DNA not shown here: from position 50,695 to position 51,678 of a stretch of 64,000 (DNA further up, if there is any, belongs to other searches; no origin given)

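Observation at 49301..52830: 3.5 kb island of unknown genes inserted inside the str operon between rpsG and fusA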

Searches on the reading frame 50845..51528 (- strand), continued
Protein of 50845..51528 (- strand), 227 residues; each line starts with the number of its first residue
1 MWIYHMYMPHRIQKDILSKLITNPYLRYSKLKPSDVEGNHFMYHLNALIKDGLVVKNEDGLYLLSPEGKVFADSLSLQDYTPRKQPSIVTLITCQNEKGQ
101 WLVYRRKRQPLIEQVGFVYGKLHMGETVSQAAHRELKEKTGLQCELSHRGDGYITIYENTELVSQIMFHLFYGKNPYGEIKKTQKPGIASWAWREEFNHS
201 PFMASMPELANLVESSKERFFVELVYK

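Call 32: fold_search(model_id=the predicted structure, library=pdb)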
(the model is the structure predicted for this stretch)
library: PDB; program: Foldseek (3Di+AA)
matches with E <= 10: 1590; with E <= 0.001: 472
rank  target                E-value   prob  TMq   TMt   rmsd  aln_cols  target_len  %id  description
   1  9xri_A                2.3e-09  1.00  0.50  0.70   4.2       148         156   21  Crystal structure of MTH1 in complex with acoramidis bound at the active site and protein-protein interface (molar rat (released 2026-04-01)
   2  5otn                  2.5e-09  1.00  0.50  0.70   3.8       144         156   25  Crystal structure of zebrafish MTH1 in complex with O6-methyl-dGMP (released 2018-09-05)
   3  5hzx_A                3.1e-09  1.00  0.51  0.73   3.4       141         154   25  Crystal structure of zebrafish MTH1 in complex with TH588 (released 2016-02-10)
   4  5mzf_A                4.0e-09  1.00  0.51  0.72   3.5       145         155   19  Crystal structure of dog MTH1 protein (released 2018-01-10)
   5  5ant_C                4.5e-09  1.00  0.50  0.72   3.5       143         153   20  Potent and selective inhibitors of MTH1 probe its role in cancer cell survival (released 2016-03-02)
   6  6glv                  4.8e-09  1.00  0.50  0.70   3.6       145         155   19  Crystal structure of hMTH1 D120N in complex with TH scaffold 1 in the absence of acetate (released 2019-02-20)
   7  6gls_B                5.1e-09  1.00  0.50  0.70   3.5       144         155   21  Crystal structure of hMTH1 N33G in complex with TH scaffold 1 in the absence of acetate (released 2019-02-20)
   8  6aa3                  5.8e-09  1.00  0.51  0.69   3.7       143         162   19  Crystal structure of MTH1 in apo form (cocktail No. 1) (released 2019-03-06)
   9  6ehh_B                8.4e-09  1.00  0.48  0.69   4.2       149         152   21  Crystal structure of mouse MTH1 mutant L116M with inhibitor TH588 (released 2018-01-10)
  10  6glh                  9.5e-09  1.00  0.50  0.71   3.8       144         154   19  Crystal structure of hMTH1 F27A in complex with LW14 in the absence of acetate (released 2019-02-20)
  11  8i1i_B                9.5e-09  1.00  0.48  0.69   4.3       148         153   20  Crystal structure of human MTH1(G2K/D120N mutant) in complex with 2-oxo-dATP at pH 7.7 (released 2023-03-22)
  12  6glk                  1.0e-08  1.00  0.50  0.71   3.7       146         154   19  Crystal structure of hMTH1 N33A in the presence of acetate (released 2019-02-20)
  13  5mzg_B                1.0e-08  1.00  0.49  0.70   3.9       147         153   19  Crystal structure of mouse MTH1 in complex with TH588 (released 2018-01-10)
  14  5mzf_D                1.1e-08  1.00  0.52  0.69   8.8       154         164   19  Crystal structure of dog MTH1 protein (released 2018-01-10)
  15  5mzg_A                1.6e-08  1.00  0.51  0.73   3.3       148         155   20  Crystal structure of mouse MTH1 in complex with TH588 (released 2018-01-10)
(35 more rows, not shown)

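Call 34: find_encoding_contigs(protein=P0113, flank=8000, max_places=1)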
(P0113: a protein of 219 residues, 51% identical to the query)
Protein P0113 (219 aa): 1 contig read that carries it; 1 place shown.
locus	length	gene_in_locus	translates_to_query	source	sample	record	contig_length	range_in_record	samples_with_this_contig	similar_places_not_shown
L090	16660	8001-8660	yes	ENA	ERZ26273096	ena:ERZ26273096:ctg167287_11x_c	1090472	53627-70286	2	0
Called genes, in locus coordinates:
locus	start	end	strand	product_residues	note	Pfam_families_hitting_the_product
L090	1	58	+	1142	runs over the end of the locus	PF04563:RNA_pol_Rpb2_1, PF04561:RNA_pol_Rpb2_2, PF04565:RNA_pol_Rpb2_3, PF10385:RNA_pol_Rpb2_45, PF00562:RNA_pol_Rpb2_6, PF04560:RNA_pol_Rpb2_7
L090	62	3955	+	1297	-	PF04997:RNA_pol_Rpb1_1, PF00623:RNA_pol_Rpb1_2, PF04983:RNA_pol_Rpb1_3, PF05000:RNA_pol_Rpb1_4 (weak), PF04998:RNA_pol_Rpb1_5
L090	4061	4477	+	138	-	PF00164:Ribosom_S12_S23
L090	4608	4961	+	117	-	PF00177:Ribosomal_S7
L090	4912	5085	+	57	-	PF00177:Ribosomal_S7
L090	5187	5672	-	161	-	-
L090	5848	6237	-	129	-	-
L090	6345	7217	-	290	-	-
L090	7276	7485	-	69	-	-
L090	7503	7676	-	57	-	-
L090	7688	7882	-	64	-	-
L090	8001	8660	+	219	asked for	PF00293:NUDIX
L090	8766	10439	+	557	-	PF00005:ABC_tran, PF02463:SMC_N (faint), PF03193:RsgA_GTPase (faint), PF13476:AAA_23 (faint), PF13555:AAA_29 (faint), PF00005:ABC_tran, PF13304:AAA_21 (weak)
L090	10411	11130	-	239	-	PF00657:Lipase_GDSL, PF13472:Lipase_GDSL_2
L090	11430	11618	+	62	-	-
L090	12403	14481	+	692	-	PF00009:GTP_EFTU, PF03144:GTP_EFTU_D2, PF22042:EF-G_D2, PF14492:EFG_III, PF16658:RF3_C, PF03764:EFG_IV, PF00679:EFG_C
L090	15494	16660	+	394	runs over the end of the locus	PF00009:GTP_EFTU, PF03144:GTP_EFTU_D2, PF03143:GTP_EFTU_D3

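Call 35: find_encoding_contigs(protein=P0045, flank=8000, max_places=1)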
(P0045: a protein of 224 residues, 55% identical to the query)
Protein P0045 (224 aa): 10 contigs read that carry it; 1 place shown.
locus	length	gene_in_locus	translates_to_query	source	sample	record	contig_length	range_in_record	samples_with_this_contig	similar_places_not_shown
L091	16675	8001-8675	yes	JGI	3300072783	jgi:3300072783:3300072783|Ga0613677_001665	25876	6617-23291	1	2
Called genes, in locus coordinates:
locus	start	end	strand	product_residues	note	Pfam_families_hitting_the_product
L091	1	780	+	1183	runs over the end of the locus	PF04563:RNA_pol_Rpb2_1, PF04561:RNA_pol_Rpb2_2, PF04565:RNA_pol_Rpb2_3, PF10385:RNA_pol_Rpb2_45, PF00562:RNA_pol_Rpb2_6, PF04560:RNA_pol_Rpb2_7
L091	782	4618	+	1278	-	PF04997:RNA_pol_Rpb1_1, PF00623:RNA_pol_Rpb1_2, PF04983:RNA_pol_Rpb1_3, PF05000:RNA_pol_Rpb1_4 (weak), PF04998:RNA_pol_Rpb1_5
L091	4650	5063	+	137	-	PF00164:Ribosom_S12_S23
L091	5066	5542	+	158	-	PF00177:Ribosomal_S7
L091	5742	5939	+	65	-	-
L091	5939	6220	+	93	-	-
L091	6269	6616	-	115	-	-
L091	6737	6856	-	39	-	-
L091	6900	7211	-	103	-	-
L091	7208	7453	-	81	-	-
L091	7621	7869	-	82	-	-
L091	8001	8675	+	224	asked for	PF00293:NUDIX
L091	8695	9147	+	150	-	PF03479:PCC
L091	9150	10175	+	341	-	PF00149:Metallophos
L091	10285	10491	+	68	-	-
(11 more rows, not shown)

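Call 36: find_encoding_contigs(protein=P0095, flank=8000, max_places=1)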
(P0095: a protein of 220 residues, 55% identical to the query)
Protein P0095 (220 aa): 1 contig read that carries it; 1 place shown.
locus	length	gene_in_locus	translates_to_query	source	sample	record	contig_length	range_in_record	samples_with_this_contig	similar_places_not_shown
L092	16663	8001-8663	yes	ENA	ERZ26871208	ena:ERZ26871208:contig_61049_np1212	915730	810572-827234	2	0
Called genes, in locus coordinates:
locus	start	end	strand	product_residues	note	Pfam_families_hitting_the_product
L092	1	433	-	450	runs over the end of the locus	PF00326:Peptidase_S9 (faint), PF03583:LIP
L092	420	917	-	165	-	PF00583:Acetyltransf_1, PF13673:Acetyltransf_10, PF13508:Acetyltransf_7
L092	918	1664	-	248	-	PF14067:LssY_C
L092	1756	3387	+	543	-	PF01565:FAD_binding_4, PF02913:FAD-oxidase_C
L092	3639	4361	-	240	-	-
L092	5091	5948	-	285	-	PF00892:EamA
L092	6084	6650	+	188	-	-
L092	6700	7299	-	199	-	-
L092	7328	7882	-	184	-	PF00625:Guanylate_kin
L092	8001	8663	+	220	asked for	PF00293:NUDIX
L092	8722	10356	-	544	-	PF00239:Resolvase, PF07508:Recombinase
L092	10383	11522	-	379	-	-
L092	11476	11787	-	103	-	-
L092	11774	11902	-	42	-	-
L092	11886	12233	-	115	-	-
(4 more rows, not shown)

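Call 41: find_related_loci(query=A2, collection=metagenome_contigs, flank=8000)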
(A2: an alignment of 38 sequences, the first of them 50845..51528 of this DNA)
Query A2 (227 aa) in metagenome_contigs; peptide patterns used: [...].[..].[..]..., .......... (x = any residue, [..] = any of these).
600 stretches matched a pattern (row limit reached: there are more); 136 encode a relative of the query (tblastn E <= 1e-3); the best 80 are kept; 80 distinct loci.
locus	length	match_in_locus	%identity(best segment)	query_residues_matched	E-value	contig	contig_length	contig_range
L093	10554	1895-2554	77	8-227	1e-119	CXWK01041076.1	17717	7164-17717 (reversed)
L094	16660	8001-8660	76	8-227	4e-118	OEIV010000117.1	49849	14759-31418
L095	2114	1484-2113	75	8-217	7e-116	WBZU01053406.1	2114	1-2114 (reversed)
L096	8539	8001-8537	77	8-186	1e-94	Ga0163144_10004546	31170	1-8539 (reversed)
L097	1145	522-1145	68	1-208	2e-99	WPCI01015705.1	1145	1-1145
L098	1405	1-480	79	68-227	7e-91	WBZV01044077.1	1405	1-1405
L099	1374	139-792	58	10-227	1e-87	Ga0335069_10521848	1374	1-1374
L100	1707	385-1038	55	10-227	4e-79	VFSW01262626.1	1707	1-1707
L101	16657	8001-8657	56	10-227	4e-75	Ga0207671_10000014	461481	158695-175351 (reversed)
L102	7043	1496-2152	55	10-227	1e-74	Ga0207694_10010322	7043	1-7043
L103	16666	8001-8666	53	5-226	2e-74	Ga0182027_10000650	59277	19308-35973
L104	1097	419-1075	54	10-226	6e-78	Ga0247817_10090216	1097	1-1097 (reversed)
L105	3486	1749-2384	51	10-221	1e-71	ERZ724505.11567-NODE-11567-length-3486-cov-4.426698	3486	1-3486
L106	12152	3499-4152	49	10-226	3e-67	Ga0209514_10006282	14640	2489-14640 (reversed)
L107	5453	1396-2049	49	10-226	1e-66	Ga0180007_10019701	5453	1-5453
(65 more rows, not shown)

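Call 55: search_protein_families(library=padloc, proteins=[window:50845-51528:-], max_evalue=0.1)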
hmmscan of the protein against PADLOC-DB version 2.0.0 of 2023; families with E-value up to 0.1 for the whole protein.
window:50845-51528:- (227 aa): 1 family
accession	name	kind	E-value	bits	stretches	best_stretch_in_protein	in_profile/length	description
PDLC04899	PDC-S07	-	3.5e-07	27.9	1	92-203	13-118/135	-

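Call 56: search_protein_families(library=phrogs, proteins=[window:50845-51528:-], max_evalue=0.1)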
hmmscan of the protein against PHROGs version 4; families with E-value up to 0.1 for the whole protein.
window:50845-51528:- (227 aa): 3 families
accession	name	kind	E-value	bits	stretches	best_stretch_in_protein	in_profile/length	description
phrog_1198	-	other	4.2e-06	27.7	1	89-150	40-101/253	MutT/NUDIX hydrolase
phrog_1185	-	other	0.0037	17.7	1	120-172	186-234/301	nudix hydrolase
phrog_10313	-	other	0.055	14.2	1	81-172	9-98/159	nudix hydrolase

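Call 84: search_protein_families(library=ncbifam, proteins=[L090:8766-10439:+], max_evalue=0.001)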
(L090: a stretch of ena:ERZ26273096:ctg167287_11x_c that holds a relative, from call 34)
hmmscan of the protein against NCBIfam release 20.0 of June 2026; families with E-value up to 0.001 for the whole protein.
L090:8766-10439:+ (557 aa): 188 families (the best 25 are shown)
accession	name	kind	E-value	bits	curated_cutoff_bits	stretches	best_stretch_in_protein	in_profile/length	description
NF000355.4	ribo_prot_ABC_F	equivalog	2.2e-100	336.9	380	1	2-548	2-498/499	ribosomal protection-like ABC-F family protein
NF000169.2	ABCF_Sal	exception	4.2e-76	256.7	725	1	14-548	13-500/542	Sal family ABC-F type ribosomal protection protein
NF008775.0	PRK11819.1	equivalog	7.4e-69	232.8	599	3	4-272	8-280/556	energy-dependent translational throttle protein EttA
NF050005.1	ABC_ATPase_Uup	equivalog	5e-68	229.8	900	2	2-276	3-280/636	ATP-binding cassette ATPase Uup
NF011646.0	PRK15064.1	equivalog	3.5e-67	227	762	1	3-551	2-510/530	ABC-F family ATPase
TIGR03719.1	ABC_ABC_ChvD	subfamily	3.7e-67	227.2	806.75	3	4-273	6-279/552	energy-dependent translational throttle protein EttA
NF008358.0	PRK11147.1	equivalog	3.5e-60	204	936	2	2-276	3-280/635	ABC transporter ATP-binding protein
NF000168.2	ABCF_Msr_all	exception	2.9e-58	197.7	680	2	154-550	98-479/487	Msr family ABC-F type ribosomal protection protein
NF007921.0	PRK10636.1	equivalog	4.2e-58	197.1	917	2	13-276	12-270/638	ABC transporter ATP-binding protein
NF000170.2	ABCF_Vga_all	exception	8.6e-57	192.8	725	1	4-549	5-453/521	Vga family ABC-F type ribosomal protection protein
NF000514.1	ABCF_OptrA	exception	2.9e-54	184.5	1450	2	324-543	321-526/655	ABC-F type ribosomal protection protein OptrA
NF000167.2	ABCF_Lsa_all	exception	2.5e-52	178.5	750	2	136-547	97-490/492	Lsa family ABC-F type ribosomal protection protein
NF043038.1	ABCF_CplR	exception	1.6e-51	175.7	780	3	331-550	266-470/544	ABC-F type ribosomal protection protein CplR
NF000171.1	ABCF_producer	exception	1.1e-47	162.8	800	1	3-548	4-533/541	TlrC/CarA/OleB/SrmB family ABC-F type ribosomal protection protein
NF045691.1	ABCF_VgaF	exception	3e-45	154.7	975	3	205-542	126-445/459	ABC-F type ribosomal protection protein Vga(F)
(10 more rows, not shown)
